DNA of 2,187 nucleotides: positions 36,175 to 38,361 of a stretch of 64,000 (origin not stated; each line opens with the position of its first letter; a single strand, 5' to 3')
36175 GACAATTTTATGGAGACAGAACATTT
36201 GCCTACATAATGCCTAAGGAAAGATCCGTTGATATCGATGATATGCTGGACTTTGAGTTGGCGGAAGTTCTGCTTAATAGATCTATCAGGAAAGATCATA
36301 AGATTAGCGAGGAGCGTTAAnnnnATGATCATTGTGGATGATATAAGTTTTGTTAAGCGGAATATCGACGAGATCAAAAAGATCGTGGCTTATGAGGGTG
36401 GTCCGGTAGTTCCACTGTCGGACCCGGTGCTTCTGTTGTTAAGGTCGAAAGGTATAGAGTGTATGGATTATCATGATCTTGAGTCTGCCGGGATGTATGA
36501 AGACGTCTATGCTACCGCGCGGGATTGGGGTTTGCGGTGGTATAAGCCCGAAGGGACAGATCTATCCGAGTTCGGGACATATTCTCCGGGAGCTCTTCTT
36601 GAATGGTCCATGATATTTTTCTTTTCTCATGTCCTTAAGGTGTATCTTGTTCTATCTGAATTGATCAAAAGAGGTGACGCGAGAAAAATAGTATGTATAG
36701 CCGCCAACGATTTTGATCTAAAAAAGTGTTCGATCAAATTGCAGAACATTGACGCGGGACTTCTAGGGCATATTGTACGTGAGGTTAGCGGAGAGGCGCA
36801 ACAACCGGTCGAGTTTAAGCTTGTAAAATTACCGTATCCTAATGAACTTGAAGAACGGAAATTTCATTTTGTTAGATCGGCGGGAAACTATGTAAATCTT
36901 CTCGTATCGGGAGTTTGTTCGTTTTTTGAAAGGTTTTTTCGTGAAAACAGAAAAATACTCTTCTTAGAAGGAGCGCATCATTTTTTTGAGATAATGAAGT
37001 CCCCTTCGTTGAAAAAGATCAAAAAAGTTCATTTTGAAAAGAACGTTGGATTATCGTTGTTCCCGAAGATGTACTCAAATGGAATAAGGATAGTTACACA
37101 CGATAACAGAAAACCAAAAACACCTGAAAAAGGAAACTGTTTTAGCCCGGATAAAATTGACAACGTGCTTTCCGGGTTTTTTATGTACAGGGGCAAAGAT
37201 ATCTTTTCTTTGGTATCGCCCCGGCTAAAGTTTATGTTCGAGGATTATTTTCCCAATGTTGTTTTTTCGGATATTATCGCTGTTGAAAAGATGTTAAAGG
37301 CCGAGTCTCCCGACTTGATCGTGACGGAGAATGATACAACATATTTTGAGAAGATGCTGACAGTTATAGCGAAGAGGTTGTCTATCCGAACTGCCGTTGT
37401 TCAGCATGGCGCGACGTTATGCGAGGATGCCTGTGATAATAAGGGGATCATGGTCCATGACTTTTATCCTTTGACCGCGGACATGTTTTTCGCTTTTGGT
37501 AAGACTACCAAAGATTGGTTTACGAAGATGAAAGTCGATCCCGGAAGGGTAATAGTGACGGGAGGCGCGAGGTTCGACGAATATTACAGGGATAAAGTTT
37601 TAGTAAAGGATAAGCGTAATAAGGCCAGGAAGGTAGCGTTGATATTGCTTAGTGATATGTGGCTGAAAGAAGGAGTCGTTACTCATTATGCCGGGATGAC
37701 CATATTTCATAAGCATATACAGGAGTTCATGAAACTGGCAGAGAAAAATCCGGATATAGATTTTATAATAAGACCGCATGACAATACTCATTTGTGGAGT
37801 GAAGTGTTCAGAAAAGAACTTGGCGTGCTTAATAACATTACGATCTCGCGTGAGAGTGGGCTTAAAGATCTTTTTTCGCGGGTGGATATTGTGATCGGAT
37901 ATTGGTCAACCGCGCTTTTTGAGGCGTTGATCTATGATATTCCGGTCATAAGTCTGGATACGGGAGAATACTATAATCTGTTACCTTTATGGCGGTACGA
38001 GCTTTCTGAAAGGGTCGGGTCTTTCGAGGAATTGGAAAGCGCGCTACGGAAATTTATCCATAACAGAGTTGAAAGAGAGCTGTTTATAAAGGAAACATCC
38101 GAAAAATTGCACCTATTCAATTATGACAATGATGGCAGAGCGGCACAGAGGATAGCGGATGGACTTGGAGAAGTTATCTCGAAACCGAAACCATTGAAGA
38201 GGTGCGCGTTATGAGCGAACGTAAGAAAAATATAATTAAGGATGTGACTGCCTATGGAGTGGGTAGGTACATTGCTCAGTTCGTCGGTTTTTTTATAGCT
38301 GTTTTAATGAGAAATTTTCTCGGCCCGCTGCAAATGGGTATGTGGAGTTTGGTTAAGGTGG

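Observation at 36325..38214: Unassigned 629-aa protein between the CMP-sugar synthetase and the flippase: candidate novel nonulosonate transferase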

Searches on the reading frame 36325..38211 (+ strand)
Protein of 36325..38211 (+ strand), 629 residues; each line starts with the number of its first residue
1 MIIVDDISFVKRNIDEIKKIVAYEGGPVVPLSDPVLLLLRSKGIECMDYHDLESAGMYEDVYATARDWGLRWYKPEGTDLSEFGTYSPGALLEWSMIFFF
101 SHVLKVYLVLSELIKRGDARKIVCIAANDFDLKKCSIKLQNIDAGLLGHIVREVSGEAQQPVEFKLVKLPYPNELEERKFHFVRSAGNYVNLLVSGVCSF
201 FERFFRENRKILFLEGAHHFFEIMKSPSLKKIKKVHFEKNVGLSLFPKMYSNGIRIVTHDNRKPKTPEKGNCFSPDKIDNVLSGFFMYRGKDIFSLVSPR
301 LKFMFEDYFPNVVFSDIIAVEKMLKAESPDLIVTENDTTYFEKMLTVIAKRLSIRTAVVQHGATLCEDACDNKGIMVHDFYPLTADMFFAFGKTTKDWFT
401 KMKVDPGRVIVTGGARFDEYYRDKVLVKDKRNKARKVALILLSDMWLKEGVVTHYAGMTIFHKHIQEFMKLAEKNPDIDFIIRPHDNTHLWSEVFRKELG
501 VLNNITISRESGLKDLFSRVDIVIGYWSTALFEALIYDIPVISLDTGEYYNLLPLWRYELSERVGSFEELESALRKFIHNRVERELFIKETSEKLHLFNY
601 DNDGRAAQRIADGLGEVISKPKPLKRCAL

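Call 3: search_protein_families(library=pfam, proteins=[window:36325-38211:+], max_evalue=10)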
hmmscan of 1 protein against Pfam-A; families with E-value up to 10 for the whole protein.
window:36325-38211:+ (629 aa): 4 families
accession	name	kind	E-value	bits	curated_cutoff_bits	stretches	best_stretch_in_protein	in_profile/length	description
PF02350.25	Epimerase_2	-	7.3e-08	32.1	30.6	1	317-550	56-291/347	UDP-N-acetylglucosamine 2-epimerase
PF04464.20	Glyphos_transf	-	0.0076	15.7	22.1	1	403-612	154-363/367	CDP-Glycerol:Poly(glycerophosphate) glycerophosphotransferase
PF13439.12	Glyco_transf_4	-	0.053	14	28.5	1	298-411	42-161/170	Glycosyltransferase Family 4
PF13524.12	Glyco_trans_1_2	-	0.15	12.4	25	1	525-608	61-141/144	Glycosyl transferase-like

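Call 4: search_protein_families(library=ncbifam, proteins=[window:36325-38211:+], max_evalue=10)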
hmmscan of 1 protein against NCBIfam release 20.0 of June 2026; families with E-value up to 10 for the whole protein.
window:36325-38211:+ (629 aa): 5 families
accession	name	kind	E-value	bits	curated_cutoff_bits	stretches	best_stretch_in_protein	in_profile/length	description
NF046086.1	BFO_1060_trans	domain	1.6e-19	70.3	200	2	462-618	205-364/365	BFO_1060 family glycosyltransferase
TIGR04396.2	surf_polysacc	subfamily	1.5e-14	54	125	2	458-624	204-369/427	surface carbohydrate biosynthesis protein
TIGR04326.1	O_ant_LIC13510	subfamily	0.0014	17.1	250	1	464-587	465-587/602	TIGR04326 family surface carbohydrate biosynthesis protein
TIGR04331.1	o_ant_LIC12162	subfamily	0.0022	16.8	225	1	427-550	385-513/585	LIC12162 family transferase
NF053513.1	Gtran_IagA_BgsA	equivalog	0.12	11.3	460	1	455-494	166-205/333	LTA glycolipid anchor biosynthesis glycosyltransferase, IagA/BgsA family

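Call 11: find_homologous_proteins(query=window:36325-38211:+, max_evalue=0.001)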
Query window:36325-38211:+ (629 aa): 7 proteins with E <= 0.001 among 8000 candidates.
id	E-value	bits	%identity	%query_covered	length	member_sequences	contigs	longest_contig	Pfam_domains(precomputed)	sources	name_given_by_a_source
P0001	0.0e+0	1446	100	100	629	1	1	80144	PF02350.26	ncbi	-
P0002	1.9e-169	583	42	98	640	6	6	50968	PF02350.26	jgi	-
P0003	7.7e-166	571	43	98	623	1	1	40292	PF27859.1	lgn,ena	-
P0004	4.9e-159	549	41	98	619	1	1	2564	PF27859.1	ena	-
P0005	4.6e-126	440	39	85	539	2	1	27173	-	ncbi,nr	ncbi:MAG: hypothetical protein PHW14_01250, partial [Candidatus Omnitrophica bacterium]|nr:hypotheti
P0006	1.6e-123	431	37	98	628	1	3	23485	PF00534.27,PF02350.26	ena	-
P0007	4.6e-113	397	42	75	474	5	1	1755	PF02350.26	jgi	-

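Call 14: find_homologous_proteins(query=A1, max_evalue=0.001)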
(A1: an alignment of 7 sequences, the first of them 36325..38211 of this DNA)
Query A1 (7 sequences) (629 aa, profile of the alignment): 6 proteins with E <= 0.001 among 8000 candidates.
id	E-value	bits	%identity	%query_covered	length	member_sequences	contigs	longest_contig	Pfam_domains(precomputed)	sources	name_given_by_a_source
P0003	0.0e+0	1046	43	98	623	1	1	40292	PF27859.1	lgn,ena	-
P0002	0.0e+0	1012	42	98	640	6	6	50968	PF02350.26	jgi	-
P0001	9.0e-295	997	100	100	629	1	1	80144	PF02350.26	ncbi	-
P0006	1.3e-280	950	37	98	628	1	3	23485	PF00534.27,PF02350.26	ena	-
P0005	9.6e-240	815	39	85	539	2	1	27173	-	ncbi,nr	ncbi:MAG: hypothetical protein PHW14_01250, partial [Candidatus Omnitrophica bacterium]|nr:hypotheti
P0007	1.0e-235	802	42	75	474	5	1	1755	PF02350.26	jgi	-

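Call 16: search_solved_structures(query=A1, max_evalue=10, show_alignments=3)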
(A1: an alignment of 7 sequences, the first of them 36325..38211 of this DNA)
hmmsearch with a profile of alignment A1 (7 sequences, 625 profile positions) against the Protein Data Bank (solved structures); distinct sequences matched with E-value up to 10: 13.
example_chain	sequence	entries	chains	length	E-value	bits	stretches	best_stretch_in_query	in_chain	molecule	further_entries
6vlb_A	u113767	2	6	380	8e-06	27.7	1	317-510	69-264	UDP-N-acetylglucosamine 2-epimerase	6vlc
3beo_A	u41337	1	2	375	6.7e-05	24.7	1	320-432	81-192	UDP-N-acetylglucosamine 2-epimerase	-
8ahe_A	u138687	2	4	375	6.8e-05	24.7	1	320-432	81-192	UDP-N-acetylglucosamine 2-epimerase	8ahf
5enz_A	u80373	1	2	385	0.0013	20.5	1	315-434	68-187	UDP-GlcNAc 2-epimerase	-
4fkz_A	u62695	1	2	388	0.013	17.2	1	315-425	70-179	UDP-N-acetylglucosamine 2-epimerase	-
1o6c_A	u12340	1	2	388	0.013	17.2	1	315-425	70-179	UDP-N-acetylglucosamine 2-epimerase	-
3ot5_A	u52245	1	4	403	0.021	16.4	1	320-427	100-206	UDP-N-acetylglucosamine 2-epimerase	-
9cm8_A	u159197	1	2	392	0.24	13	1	320-428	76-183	UDP-N-acetylglucosamine 2-epimerase (non-hydrolyzing)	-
1f6d_A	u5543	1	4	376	0.69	11.4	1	316-433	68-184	UDP-N-ACETYLGLUCOSAMINE 2-EPIMERASE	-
1vgv_A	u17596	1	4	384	0.73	11.4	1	316-433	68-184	UDP-N-acetylglucosamine 2-epimerase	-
3bqt_A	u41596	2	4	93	1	10.9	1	536-597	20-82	Uncharacterized protein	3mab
7a03_A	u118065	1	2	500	1.2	10.6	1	283-349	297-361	M32 carboxypeptidase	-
3mm5_A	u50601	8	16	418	1.5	10.3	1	436-493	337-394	Sulfite reductase, dissimilatory-type subunit alpha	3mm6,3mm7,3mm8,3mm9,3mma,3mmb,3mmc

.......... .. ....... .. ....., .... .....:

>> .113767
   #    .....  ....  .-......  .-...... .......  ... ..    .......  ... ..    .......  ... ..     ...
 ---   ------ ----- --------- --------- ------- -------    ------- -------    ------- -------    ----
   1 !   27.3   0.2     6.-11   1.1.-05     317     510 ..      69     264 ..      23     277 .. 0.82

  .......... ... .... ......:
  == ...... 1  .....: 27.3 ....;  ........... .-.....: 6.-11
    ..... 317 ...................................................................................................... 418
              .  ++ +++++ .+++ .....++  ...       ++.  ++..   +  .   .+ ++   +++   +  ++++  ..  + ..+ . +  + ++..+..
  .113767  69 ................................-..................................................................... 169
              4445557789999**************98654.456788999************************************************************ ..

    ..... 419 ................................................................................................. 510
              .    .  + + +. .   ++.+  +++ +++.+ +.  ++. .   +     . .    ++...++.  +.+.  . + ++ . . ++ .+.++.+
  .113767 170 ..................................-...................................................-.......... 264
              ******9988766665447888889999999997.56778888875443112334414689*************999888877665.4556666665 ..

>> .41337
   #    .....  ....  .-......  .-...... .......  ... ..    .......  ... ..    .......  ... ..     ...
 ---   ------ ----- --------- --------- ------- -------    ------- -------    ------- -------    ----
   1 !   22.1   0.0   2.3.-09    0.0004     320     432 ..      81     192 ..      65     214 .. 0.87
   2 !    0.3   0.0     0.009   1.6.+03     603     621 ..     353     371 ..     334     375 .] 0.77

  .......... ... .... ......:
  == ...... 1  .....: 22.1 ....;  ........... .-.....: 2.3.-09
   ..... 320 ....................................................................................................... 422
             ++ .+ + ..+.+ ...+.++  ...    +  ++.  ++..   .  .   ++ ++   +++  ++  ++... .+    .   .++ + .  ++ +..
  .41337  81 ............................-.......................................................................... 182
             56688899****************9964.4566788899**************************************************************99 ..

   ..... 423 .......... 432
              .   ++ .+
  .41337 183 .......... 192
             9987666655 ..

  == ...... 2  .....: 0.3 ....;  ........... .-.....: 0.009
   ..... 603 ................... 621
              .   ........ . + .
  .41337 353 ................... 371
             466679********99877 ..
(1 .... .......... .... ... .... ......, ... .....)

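Call 20: find_encoding_contigs(protein=P0002, flank=10000, max_places=2)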
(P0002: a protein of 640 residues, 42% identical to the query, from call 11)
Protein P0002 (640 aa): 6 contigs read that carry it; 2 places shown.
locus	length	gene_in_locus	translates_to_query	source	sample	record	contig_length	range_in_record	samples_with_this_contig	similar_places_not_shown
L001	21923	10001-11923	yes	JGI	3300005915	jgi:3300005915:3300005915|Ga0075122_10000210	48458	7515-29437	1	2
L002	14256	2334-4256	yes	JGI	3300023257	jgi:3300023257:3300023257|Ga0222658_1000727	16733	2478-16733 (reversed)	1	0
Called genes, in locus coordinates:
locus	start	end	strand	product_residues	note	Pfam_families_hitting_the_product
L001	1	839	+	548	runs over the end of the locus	PF02366:PMT, PF13231:PMT_2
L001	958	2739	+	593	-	PF13231:PMT_2 (weak), PF02366:PMT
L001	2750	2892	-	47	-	-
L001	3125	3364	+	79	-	PF12728:HTH_17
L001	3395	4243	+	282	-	PF13489:Methyltransf_23 (weak), PF08241:Methyltransf_11 (weak)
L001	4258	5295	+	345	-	PF03102:NeuB, PF08666:SAF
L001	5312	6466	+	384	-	PF02350:Epimerase_2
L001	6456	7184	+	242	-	PF02348:CTP_transf_3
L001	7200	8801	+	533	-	PF02310:B12-binding (weak), PF04055:Radical_SAM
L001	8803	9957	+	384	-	-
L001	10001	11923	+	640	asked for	PF02350:Epimerase_2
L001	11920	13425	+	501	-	PF01943:Polysacc_synt, PF13440:Polysacc_synt_3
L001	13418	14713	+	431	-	-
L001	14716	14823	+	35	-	-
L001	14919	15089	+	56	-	-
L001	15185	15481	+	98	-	-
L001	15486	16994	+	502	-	PF02310:B12-binding, PF04055:Radical_SAM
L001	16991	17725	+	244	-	PF05050:Methyltransf_21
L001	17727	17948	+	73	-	PF02348:CTP_transf_3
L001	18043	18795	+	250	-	PF02348:CTP_transf_3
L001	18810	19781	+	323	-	PF04055:Radical_SAM, PF13186:SPASM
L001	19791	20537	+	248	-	PF23441:SDR, PF00106:adh_short, PF01370:Epimerase (weak), PF08659:KR, PF13561:adh_short_C2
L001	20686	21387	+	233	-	PF04199:Cyclase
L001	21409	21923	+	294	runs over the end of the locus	PF01073:3Beta_HSD, PF01370:Epimerase, PF02719:Polysacc_synt_2, PF04321:RmlD_sub_bind, PF05368:NmrA (weak), PF07993:NAD_binding_4 (faint), PF13460:NAD_binding_10, PF16363:GDP_Man_Dehyd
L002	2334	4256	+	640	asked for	PF02350:Epimerase_2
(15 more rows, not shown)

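Call 21: find_encoding_contigs(protein=P0003, flank=10000, max_places=2)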
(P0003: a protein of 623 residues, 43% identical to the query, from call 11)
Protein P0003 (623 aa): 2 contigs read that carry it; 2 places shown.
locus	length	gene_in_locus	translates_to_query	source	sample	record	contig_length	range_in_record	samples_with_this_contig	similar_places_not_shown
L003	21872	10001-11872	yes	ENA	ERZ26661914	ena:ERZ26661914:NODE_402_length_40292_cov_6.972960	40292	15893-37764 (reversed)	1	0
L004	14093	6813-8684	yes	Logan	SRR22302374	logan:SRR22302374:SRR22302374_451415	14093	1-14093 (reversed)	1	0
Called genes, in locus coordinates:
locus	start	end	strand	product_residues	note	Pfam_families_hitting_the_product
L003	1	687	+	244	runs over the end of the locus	PF00583:Acetyltransf_1, PF13673:Acetyltransf_10 (weak), PF13508:Acetyltransf_7 (weak)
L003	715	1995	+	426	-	PF04055:Radical_SAM, PF13186:SPASM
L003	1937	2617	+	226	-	PF00551:Formyl_trans_N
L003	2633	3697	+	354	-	PF04055:Radical_SAM, PF13353:Fer4_12 (faint), PF13186:SPASM (weak)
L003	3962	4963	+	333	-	PF04055:Radical_SAM, PF13186:SPASM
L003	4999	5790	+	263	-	PF08241:Methyltransf_11, PF13649:Methyltransf_25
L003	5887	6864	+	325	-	PF03102:NeuB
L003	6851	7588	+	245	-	PF02348:CTP_transf_3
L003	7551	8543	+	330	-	-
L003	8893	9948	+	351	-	PF00571:CBS (weak), PF00483:NTP_transferase, PF12804:NTP_transf_3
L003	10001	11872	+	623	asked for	PF27859:LIC12162 (weak)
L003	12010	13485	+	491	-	PF01943:Polysacc_synt, PF13440:Polysacc_synt_3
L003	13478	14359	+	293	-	-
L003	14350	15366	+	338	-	PF13489:Methyltransf_23, PF07021:MetW (faint), PF13847:Methyltransf_31, PF08241:Methyltransf_11, PF08242:Methyltransf_12, PF13649:Methyltransf_25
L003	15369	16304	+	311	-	PF00535:Glycos_transf_2, PF13641:Glyco_tranf_2_3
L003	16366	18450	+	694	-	PF11617:Cu-binding_MopE (weak), PF00884:Sulfatase, PF01663:Phosphodiest (faint), PF16347:SGSH_C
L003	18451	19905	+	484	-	PF01943:Polysacc_synt, PF13440:Polysacc_synt_3, PF03023:MurJ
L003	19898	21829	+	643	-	PF00535:Glycos_transf_2, PF13439:Glyco_transf_4, PF20706:GT4-conflict (weak), PF00534:Glycos_transf_1, PF13692:Glyco_trans_1_4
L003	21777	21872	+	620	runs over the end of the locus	PF00534:Glycos_transf_1, PF13692:Glyco_trans_1_4, PF01209:Ubie_methyltran (weak), PF13489:Methyltransf_23, PF13847:Methyltransf_31, PF08241:Methyltransf_11, PF08242:Methyltransf_12, PF13649:Methyltransf_25, +1 more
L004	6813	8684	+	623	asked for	PF27859:LIC12162 (weak)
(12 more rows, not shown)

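Call 24: find_encoding_contigs(protein=P0006, flank=10000, max_places=2)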
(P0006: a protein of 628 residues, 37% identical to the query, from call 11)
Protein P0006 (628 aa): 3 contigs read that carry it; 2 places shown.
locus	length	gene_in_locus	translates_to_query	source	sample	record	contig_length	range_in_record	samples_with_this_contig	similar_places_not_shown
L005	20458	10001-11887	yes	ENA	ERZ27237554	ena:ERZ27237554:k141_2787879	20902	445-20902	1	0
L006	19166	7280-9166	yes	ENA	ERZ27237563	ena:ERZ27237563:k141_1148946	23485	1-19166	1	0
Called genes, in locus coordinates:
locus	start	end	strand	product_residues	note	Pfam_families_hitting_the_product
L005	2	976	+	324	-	PF01073:3Beta_HSD, PF01370:Epimerase, PF04321:RmlD_sub_bind, PF13460:NAD_binding_10 (faint), PF16363:GDP_Man_Dehyd, PF07993:NAD_binding_4 (weak)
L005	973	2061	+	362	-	PF00155:Aminotran_1_2 (faint), PF01041:DegT_DnrJ_EryC1, PF01053:Cys_Met_Meta_PP (weak)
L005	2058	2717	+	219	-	PF00551:Formyl_trans_N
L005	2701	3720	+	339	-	PF03102:NeuB, PF08666:SAF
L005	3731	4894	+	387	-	PF02350:Epimerase_2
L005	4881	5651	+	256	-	PF00977:His_biosynth, PF02581:TMP-TENI (faint), PF01207:Dus (faint), PF03060:NMO (weak)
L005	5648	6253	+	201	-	PF00117:GATase, PF07685:GATase_3 (weak), PF01174:SNO (weak)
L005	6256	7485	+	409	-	-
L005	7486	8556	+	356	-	PF00571:CBS (faint), PF00483:NTP_transferase, PF12804:NTP_transf_3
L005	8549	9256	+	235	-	PF02348:CTP_transf_3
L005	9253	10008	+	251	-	PF01209:Ubie_methyltran (weak), PF05175:MTS (weak), PF13489:Methyltransf_23, PF07021:MetW, PF13847:Methyltransf_31, PF08241:Methyltransf_11, PF08242:Methyltransf_12, PF13649:Methyltransf_25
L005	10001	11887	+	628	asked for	PF02350:Epimerase_2, PF00534:Glycos_transf_1 (weak)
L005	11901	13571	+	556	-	PF13714:PEP_mutase, PF00463:ICL (weak), PF12804:NTP_transf_3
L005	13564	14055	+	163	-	PF02776:TPP_enzyme_N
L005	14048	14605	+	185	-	PF02775:TPP_enzyme_C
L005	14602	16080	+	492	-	PF02310:B12-binding, PF04055:Radical_SAM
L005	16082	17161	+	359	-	PF00266:Aminotran_5, PF00155:Aminotran_1_2 (faint), PF01053:Cys_Met_Meta_PP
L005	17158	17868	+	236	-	PF00483:NTP_transferase, PF12804:NTP_transf_3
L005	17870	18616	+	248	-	PF01066:CDP-OH_P_transf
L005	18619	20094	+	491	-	PF01943:Polysacc_synt, PF13440:Polysacc_synt_3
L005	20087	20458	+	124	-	?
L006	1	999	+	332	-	?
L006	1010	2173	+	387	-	PF02350:Epimerase_2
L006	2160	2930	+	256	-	PF00977:His_biosynth, PF02581:TMP-TENI (faint), PF01207:Dus (faint), PF03060:NMO (weak)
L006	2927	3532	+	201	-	PF00117:GATase, PF07685:GATase_3 (weak), PF01174:SNO (weak)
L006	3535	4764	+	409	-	-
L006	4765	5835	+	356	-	PF00571:CBS (faint), PF00483:NTP_transferase, PF12804:NTP_transf_3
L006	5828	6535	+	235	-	PF02348:CTP_transf_3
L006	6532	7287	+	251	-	PF01209:Ubie_methyltran (weak), PF05175:MTS (weak), PF13489:Methyltransf_23, PF07021:MetW, PF13847:Methyltransf_31, PF08241:Methyltransf_11, PF08242:Methyltransf_12, PF13649:Methyltransf_25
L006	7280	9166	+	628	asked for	PF02350:Epimerase_2, PF00534:Glycos_transf_1 (weak)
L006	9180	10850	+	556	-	PF13714:PEP_mutase, PF00463:ICL (weak), PF12804:NTP_transf_3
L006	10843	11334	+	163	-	PF02776:TPP_enzyme_N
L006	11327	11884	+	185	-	PF02775:TPP_enzyme_C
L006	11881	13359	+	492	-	PF02310:B12-binding, PF04055:Radical_SAM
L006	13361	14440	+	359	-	PF00266:Aminotran_5, PF00155:Aminotran_1_2 (faint), PF01053:Cys_Met_Meta_PP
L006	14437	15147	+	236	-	PF00483:NTP_transferase, PF12804:NTP_transf_3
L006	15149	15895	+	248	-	PF01066:CDP-OH_P_transf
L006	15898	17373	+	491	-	PF01943:Polysacc_synt, PF13440:Polysacc_synt_3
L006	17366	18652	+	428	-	-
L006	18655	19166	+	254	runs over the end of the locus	PF03328:HpcH_HpaI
